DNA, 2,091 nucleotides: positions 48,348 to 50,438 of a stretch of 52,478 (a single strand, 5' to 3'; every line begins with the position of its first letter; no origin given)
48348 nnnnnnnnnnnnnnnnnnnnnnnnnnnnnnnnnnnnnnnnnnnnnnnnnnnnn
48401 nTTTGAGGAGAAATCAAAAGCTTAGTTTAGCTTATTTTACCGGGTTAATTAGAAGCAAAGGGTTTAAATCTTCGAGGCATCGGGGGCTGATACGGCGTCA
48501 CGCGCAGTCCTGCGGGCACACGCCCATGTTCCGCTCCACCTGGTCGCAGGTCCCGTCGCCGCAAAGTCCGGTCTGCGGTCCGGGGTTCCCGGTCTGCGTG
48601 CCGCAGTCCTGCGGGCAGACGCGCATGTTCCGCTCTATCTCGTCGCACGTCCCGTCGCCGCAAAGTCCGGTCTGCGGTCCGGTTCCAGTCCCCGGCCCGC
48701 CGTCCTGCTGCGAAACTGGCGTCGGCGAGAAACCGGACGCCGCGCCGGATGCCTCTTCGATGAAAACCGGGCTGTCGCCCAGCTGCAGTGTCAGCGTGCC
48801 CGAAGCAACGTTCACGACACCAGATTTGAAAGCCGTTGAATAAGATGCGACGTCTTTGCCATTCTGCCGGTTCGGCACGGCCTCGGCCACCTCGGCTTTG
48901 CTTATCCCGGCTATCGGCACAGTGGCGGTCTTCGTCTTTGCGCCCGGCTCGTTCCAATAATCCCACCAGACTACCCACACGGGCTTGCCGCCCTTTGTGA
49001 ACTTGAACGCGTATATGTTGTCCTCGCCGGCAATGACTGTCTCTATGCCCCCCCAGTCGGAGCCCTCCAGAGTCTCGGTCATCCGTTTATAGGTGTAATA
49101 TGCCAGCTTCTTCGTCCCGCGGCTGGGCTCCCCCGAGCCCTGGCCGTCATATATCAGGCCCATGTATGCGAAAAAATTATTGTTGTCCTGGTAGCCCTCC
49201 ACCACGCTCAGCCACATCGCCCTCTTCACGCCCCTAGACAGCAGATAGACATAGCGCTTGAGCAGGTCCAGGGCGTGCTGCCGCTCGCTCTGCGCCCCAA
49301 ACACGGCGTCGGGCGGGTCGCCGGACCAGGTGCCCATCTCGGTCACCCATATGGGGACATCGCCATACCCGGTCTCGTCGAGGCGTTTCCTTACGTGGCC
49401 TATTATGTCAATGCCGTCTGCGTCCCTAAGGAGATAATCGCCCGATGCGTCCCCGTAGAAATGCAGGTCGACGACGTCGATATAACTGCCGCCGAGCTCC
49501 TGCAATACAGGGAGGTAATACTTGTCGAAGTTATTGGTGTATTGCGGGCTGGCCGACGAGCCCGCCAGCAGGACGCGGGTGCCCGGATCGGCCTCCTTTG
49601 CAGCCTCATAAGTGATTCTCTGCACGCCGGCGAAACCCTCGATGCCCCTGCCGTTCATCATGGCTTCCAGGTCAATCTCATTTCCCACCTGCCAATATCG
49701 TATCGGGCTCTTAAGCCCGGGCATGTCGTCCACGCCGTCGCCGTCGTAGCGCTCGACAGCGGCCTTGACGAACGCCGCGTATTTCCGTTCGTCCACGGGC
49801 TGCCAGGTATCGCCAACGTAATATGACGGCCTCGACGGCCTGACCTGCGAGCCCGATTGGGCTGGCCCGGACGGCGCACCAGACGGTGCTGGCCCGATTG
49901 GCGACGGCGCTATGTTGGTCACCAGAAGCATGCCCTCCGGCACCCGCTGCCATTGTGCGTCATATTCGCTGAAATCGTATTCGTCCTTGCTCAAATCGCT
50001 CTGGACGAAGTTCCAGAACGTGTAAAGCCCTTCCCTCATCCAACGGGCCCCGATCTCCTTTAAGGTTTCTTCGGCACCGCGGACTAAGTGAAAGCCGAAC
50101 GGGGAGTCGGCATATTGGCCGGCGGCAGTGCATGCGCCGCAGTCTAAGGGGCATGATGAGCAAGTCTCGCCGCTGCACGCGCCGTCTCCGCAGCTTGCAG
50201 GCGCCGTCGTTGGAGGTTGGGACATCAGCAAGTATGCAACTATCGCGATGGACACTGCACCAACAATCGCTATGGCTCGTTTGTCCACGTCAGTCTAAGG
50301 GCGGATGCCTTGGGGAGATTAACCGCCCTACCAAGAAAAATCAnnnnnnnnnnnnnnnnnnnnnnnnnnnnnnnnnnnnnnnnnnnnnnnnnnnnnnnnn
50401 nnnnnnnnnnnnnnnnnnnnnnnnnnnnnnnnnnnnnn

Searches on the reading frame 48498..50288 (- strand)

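Call 15: search_protein_families(library=pfam, proteins=[window:48498-50288:-], max_evalue=0.001)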
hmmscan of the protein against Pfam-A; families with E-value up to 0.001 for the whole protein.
window:48498-50288:- (596 aa): 1 family
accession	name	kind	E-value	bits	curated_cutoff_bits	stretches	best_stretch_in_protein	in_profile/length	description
PF22540.1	RET_CRD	-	2.3e-07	31.4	26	1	538-565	43-71/103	RET, Cysteine Rich Domain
